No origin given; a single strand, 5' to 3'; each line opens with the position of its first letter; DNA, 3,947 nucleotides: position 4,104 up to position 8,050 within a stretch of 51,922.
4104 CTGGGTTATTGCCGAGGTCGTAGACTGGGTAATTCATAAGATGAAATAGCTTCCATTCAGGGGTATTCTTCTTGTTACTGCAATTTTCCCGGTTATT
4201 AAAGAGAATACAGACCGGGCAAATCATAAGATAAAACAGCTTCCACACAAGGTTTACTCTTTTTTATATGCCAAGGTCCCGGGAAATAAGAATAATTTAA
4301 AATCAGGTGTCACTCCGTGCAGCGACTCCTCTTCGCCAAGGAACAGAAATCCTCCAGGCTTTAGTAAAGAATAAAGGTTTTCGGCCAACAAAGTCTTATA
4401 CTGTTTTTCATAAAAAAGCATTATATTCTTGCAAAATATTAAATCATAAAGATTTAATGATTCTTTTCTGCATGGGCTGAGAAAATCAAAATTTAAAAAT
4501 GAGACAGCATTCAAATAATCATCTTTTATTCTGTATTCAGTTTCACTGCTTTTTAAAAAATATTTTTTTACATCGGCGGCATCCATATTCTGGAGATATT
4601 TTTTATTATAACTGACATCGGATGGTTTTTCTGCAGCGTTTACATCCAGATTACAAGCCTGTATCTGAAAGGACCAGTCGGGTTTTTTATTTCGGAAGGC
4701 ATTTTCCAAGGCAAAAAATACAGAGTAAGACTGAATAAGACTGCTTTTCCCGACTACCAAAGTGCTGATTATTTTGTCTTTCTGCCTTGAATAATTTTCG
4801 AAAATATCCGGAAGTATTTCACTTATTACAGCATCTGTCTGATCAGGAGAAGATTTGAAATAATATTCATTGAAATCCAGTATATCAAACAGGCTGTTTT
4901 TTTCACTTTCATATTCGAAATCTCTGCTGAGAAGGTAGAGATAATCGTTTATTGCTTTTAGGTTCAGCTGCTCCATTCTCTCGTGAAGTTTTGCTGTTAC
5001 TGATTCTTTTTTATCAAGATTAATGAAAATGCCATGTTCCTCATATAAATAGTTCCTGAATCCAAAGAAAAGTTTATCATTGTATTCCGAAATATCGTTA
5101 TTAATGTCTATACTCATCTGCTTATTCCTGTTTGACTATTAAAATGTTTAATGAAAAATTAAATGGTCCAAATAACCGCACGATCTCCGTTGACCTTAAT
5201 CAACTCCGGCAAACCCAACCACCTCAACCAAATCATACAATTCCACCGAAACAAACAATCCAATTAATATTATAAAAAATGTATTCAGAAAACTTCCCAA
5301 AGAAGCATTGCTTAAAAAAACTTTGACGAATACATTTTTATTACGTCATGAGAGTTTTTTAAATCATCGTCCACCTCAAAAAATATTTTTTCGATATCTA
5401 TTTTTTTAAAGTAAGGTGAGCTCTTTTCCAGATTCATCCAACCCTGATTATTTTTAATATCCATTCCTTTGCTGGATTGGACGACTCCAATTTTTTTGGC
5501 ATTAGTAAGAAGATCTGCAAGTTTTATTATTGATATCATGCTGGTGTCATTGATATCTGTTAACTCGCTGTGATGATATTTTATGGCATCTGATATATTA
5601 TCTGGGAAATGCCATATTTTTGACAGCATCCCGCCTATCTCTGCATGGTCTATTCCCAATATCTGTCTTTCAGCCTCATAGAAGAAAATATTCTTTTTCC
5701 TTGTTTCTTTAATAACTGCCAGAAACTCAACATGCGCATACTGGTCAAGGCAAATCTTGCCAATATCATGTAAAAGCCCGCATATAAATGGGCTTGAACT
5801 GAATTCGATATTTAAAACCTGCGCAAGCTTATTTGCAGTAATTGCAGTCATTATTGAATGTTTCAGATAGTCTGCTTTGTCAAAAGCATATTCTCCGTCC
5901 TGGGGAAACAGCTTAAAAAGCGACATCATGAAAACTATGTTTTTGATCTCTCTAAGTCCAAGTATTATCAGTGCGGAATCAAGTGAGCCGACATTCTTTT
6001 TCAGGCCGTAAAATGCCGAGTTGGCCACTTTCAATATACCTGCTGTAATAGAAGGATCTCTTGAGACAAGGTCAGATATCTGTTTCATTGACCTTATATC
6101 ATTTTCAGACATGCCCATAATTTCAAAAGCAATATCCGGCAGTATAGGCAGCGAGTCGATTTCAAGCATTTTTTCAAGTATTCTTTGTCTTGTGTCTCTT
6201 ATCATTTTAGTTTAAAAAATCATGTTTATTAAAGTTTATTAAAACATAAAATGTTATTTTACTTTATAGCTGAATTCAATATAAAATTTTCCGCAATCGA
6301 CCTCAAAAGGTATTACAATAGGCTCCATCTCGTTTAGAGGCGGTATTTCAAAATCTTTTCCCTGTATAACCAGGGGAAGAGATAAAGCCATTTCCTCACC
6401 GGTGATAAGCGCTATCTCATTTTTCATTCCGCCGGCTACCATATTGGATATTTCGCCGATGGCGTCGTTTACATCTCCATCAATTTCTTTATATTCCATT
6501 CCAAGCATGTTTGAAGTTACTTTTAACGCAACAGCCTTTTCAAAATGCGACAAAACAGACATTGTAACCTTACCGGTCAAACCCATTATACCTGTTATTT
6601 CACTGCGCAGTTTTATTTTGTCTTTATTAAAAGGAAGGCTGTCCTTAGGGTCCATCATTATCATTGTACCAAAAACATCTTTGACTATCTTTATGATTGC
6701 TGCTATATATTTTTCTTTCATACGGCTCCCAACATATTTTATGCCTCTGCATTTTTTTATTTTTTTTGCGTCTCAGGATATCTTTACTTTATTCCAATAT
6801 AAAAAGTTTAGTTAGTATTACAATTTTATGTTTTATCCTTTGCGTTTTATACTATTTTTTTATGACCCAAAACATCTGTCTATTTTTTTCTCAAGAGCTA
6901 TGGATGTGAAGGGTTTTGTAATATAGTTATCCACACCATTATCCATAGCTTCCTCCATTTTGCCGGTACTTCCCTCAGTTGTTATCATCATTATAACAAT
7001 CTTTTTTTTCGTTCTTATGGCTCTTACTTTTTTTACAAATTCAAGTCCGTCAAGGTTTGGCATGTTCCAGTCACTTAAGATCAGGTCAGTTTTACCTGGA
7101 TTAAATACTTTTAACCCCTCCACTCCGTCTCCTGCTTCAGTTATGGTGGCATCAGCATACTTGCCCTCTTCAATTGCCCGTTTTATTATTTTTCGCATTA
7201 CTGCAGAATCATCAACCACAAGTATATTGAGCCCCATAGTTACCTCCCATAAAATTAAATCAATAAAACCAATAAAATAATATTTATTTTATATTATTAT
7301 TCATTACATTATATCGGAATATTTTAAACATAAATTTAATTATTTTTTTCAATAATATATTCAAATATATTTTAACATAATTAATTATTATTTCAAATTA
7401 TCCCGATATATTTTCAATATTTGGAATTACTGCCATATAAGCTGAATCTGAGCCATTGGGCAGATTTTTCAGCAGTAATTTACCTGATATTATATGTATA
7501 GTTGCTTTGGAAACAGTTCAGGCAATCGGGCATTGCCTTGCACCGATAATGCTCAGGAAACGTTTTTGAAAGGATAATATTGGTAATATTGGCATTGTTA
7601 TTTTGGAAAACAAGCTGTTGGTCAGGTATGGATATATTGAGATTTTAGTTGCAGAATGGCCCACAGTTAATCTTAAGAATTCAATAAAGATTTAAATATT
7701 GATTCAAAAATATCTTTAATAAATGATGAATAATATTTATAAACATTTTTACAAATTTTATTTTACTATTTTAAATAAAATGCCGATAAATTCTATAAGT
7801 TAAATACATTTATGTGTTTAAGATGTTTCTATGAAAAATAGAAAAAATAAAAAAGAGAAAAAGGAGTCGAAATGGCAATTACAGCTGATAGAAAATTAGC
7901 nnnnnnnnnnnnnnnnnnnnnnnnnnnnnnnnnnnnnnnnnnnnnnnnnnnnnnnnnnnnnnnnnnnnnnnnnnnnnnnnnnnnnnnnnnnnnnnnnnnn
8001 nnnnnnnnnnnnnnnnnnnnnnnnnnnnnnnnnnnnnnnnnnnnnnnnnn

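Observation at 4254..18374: System-level view: a self-contained chemosensory pathway apparently built for a membrane-free array with sensing on the scaffold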

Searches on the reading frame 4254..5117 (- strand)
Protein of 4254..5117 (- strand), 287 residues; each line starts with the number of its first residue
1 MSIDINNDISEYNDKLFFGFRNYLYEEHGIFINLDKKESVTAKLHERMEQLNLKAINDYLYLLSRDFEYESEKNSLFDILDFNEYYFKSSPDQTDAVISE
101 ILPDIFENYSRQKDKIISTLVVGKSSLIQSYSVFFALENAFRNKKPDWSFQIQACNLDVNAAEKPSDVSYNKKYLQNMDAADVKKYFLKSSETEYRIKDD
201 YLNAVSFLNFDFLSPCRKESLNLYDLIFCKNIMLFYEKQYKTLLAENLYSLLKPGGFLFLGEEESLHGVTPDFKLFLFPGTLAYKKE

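Call 3: search_protein_families(library=pfam, proteins=[window:4254-5117:-])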
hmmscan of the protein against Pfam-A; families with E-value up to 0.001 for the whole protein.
window:4254-5117:- (287 aa): 2 families
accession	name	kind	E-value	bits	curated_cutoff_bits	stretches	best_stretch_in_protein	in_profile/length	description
PF01739.24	CheR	-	1.4e-25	90.3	27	1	90-274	8-187/195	CheR methyltransferase, SAM binding domain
PF03705.20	CheR_N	-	1.4e-06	28.3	27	1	20-66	6-52/53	CheR methyltransferase, all-alpha domain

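Call 41: find_related_loci(query=window:4254-5117:-, collection=metagenome_contigs, flank=10000)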
Query window:4254-5117:- (287 aa) in metagenome_contigs; peptide patterns used: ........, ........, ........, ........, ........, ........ (x = any residue, [..] = any of these).
302 stretches matched a pattern, but none encodes a relative of the query by tblastn (E <= 1e-3).

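Call 49: search_protein_families(library=ncbifam, proteins=[window:4254-5117:-], max_evalue=0.001)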
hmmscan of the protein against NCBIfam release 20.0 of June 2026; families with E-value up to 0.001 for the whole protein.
window:4254-5117:- (287 aa): 1 family
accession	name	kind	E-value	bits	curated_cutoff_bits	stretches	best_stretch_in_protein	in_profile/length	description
NF007902.0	PRK10611.1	equivalog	4.3e-23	82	435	1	14-275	24-275/287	protein-glutamate O-methyltransferase CheR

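Call 50: search_solved_structures(query=window:4254-5117:-, max_evalue=0.001, show_alignments=2)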
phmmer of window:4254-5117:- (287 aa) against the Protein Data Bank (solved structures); distinct sequences matched with E-value up to 0.001: 7.
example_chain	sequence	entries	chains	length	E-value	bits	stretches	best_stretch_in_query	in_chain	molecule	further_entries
5xly_A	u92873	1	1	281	1.7e-14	57.5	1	18-277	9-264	Chemotaxis protein methyltransferase 1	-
5xlx_A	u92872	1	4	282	1.7e-14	57.4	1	18-277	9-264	Chemotaxis protein methyltransferase 1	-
5y4r_A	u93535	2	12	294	1.9e-14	57.2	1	17-277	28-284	Chemotaxis protein methyltransferase 1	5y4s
1bc5_A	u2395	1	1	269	1.2e-12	51.4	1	21-275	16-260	CHEMOTAXIS RECEPTOR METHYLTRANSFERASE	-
1af7_A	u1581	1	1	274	1.2e-12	51.4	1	20-275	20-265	CHEMOTAXIS RECEPTOR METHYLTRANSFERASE CHER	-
5ftw_A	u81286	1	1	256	3.6e-09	40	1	131-268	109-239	CHEMOTAXIS PROTEIN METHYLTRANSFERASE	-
5wp5_A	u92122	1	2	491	0.00022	24.2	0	197-262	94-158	Phosphomethylethanolamine N-methyltransferase 2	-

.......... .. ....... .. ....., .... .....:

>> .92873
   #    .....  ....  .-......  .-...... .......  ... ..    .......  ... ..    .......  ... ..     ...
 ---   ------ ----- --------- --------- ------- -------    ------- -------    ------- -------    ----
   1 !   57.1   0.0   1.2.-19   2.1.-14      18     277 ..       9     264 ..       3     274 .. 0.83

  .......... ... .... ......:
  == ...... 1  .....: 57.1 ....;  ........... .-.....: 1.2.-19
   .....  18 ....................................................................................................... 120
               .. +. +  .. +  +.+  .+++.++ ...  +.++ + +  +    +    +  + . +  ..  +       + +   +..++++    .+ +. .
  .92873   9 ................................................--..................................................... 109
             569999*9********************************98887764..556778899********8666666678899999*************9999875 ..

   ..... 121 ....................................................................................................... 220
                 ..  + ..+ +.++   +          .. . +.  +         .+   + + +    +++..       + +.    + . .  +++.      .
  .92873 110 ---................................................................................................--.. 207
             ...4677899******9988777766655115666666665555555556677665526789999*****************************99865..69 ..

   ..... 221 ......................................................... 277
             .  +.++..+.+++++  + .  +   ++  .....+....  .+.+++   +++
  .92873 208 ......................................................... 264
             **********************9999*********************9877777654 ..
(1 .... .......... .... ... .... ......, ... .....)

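Call 59: find_homologous_proteins(query=window:4254-5117:-, max_evalue=0.00001)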
Query window:4254-5117:- (287 aa): 29 proteins with E <= 0.00001 among 2721 candidates.
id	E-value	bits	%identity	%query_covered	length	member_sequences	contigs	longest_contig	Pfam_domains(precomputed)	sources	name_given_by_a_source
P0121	5.1e-184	628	100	100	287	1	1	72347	PF03705.21,PF01739.25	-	-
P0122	9.8e-134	463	75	100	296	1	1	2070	PF03705.21,PF01739.25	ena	-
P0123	8.6e-133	460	75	100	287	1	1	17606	PF03705.21,PF01739.25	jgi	jgi:chemotaxis protein methyltransferase CheR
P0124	5.8e-129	448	72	100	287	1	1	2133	PF03705.21,PF01739.25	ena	-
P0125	3.1e-127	442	72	100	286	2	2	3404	PF01739.25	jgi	jgi:chemotaxis protein methyltransferase CheR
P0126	4.8e-125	435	71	99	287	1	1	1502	PF03705.21,PF01739.25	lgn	-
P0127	1.2e-124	434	69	100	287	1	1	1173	PF03705.21,PF01739.25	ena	-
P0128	2.0e-123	429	69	100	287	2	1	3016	PF03705.21,PF01739.25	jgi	jgi:chemotaxis protein methyltransferase CheR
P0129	1.9e-121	423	67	100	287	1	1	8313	PF03705.21,PF01739.25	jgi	jgi:chemotaxis protein methyltransferase CheR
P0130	9.9e-120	417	68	100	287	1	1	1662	PF03705.21,PF01739.25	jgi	jgi:chemotaxis protein methyltransferase CheR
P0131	4.6e-48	182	68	47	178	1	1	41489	PF03705.21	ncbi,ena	-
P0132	2.2e-33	134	30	97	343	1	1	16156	PF03705.21,PF01739.25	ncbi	-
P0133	1.1e-32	132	34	94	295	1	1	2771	PF03705.21,PF01739.25,PF08242.19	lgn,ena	-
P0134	3.9e-31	127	29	96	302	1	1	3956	PF03705.21,PF01739.25,PF08242.19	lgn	-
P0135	2.0e-30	125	28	96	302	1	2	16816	PF03705.21,PF01739.25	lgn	-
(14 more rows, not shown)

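Call 60: find_encoding_contigs(protein=P0123, flank=10000, max_places=2)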
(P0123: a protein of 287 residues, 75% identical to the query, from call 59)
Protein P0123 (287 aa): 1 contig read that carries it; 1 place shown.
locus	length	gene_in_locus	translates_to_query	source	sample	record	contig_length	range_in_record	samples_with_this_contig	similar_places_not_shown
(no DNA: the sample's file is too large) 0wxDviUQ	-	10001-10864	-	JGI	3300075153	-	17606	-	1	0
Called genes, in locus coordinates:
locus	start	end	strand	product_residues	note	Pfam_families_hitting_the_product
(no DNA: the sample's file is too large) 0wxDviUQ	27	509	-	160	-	PF01584:CheW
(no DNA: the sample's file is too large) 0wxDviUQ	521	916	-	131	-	PF07238:PilZ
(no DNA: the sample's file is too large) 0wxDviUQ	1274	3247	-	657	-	PF01627:Hpt, PF02895:H-kinase_dim, PF02518:HATPase_c, PF01584:CheW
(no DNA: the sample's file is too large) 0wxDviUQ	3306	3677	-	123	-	PF00072:Response_reg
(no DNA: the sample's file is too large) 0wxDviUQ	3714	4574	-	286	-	PF03705:CheR_N, PF01739:CheR, PF08242:Methyltransf_12 (weak)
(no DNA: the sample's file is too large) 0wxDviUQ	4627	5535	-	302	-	PF08668:HDOD, PF01966:HD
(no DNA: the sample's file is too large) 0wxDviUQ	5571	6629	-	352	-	PF02985:HEAT (faint), PF13646:HEAT_2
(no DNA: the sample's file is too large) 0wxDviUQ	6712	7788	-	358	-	PF00072:Response_reg, PF01339:CheB_methylest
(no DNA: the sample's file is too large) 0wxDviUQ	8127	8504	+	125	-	PF00072:Response_reg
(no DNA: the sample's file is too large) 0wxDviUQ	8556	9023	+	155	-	PF13690:CheX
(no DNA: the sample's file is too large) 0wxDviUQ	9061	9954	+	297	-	PF08668:HDOD, PF01966:HD (faint)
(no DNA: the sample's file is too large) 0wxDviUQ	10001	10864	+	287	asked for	PF03705:CheR_N (weak), PF01739:CheR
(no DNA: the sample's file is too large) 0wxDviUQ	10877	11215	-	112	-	-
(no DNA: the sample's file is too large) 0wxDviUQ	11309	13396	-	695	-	PF00771:FHIPEP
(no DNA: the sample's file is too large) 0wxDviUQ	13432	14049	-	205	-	?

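Call 61: find_encoding_contigs(protein=P0131, flank=10000, max_places=2)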
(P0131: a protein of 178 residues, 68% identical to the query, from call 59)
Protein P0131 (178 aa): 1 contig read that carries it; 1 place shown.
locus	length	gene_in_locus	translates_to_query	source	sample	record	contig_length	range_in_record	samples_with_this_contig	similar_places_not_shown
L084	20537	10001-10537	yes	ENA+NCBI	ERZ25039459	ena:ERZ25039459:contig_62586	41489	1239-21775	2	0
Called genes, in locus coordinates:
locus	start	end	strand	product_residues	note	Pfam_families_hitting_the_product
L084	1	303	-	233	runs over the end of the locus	-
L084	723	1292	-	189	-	PF02492:cobW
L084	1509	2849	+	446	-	PF06245:DUF1015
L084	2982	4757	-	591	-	PF17297:PEPCK_N, PF00821:PEPCK_GTP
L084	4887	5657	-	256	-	-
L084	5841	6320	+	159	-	-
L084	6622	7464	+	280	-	PF13487:HD_5, PF01966:HD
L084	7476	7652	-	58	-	-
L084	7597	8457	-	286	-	PF13487:HD_5, PF01966:HD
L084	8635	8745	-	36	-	-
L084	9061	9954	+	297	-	PF08668:HDOD, PF01966:HD (faint)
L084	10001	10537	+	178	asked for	PF03705:CheR_N (weak)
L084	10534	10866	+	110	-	PF01739:CheR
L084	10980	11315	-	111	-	-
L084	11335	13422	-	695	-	PF00771:FHIPEP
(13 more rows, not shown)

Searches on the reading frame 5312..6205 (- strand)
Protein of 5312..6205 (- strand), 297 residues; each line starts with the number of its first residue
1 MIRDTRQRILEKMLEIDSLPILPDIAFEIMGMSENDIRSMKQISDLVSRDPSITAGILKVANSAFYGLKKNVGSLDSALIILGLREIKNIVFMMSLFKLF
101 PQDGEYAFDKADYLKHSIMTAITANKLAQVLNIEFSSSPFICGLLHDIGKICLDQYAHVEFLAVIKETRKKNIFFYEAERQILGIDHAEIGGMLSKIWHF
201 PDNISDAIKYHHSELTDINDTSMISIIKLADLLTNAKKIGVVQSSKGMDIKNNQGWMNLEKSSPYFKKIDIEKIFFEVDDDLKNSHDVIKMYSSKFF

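Call 3: search_protein_families(library=pfam, proteins=[window:5312-6205:-])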
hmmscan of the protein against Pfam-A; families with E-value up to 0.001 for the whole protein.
window:5312-6205:- (297 aa): 2 families
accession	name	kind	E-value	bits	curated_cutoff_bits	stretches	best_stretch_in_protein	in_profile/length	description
PF08668.18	HDOD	-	1.7e-54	184.7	22.9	1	19-213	1-195/196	HDOD domain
PF01966.28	HD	-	3.8e-07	30.9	22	1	113-235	1-115/116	HD domain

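Call 49: search_protein_families(library=ncbifam, proteins=[window:5312-6205:-], max_evalue=0.001)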
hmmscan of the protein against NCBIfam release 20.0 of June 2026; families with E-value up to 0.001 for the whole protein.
window:5312-6205:- (297 aa): 4 families
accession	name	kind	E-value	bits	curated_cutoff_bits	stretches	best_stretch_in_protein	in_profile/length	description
TIGR00277.1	HDIG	domain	9.3e-09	35.1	27.6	1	113-213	5-83/84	HDIG domain-containing metalloprotein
TIGR03319.1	RNase_Y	equivalog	1e-05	24.3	454.35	0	113-152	330-368/514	ribonuclease Y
NF009347.0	PRK12705.1-4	equivalog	5.2e-05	22.1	579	0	170-238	311-380/473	hypothetical protein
TIGR01596.1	cas3_HD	equivalog_domain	6.5e-05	23.1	43.45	1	115-224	3-113/178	CRISPR-associated endonuclease Cas3''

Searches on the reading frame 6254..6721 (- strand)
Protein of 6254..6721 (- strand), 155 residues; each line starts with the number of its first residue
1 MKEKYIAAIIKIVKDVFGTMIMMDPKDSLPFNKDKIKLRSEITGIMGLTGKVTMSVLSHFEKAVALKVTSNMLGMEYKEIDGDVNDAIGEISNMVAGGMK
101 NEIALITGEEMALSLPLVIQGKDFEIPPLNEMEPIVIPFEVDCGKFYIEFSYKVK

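Call 3: search_protein_families(library=pfam, proteins=[window:6254-6721:-])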
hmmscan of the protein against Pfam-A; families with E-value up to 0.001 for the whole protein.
window:6254-6721:- (155 aa): 1 family
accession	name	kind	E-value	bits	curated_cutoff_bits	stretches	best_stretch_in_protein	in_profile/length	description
PF13690.11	CheX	-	2.1e-24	85.9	27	1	42-140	1-94/94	Chemotaxis phosphatase CheX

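Call 49: search_protein_families(library=ncbifam, proteins=[window:6254-6721:-], max_evalue=0.001)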
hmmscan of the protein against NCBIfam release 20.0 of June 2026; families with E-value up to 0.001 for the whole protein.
window:6254-6721:- (155 aa): 1 family
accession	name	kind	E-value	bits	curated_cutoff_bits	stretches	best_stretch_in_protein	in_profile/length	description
NF041094.1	CheX_Thtogales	equivalog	4.5e-18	65.5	280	1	1-126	1-126/152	CheY-P phosphatase CheX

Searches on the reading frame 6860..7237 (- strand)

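Call 3: search_protein_families(library=pfam, proteins=[window:6860-7237:-])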
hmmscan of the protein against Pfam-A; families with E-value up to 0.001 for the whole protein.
window:6860-7237:- (125 aa): 1 family
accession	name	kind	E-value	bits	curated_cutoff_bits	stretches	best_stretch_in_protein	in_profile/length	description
PF00072.30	Response_reg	-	6.7e-25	87.9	30.2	1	5-119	1-110/111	Response regulator receiver domain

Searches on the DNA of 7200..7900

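Call 45: search_rna_families(source=window, start=7200, end=7900, threshold=evalue, max_evalue=1)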
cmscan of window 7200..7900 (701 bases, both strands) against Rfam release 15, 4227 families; matches with E-value up to 1: 0.
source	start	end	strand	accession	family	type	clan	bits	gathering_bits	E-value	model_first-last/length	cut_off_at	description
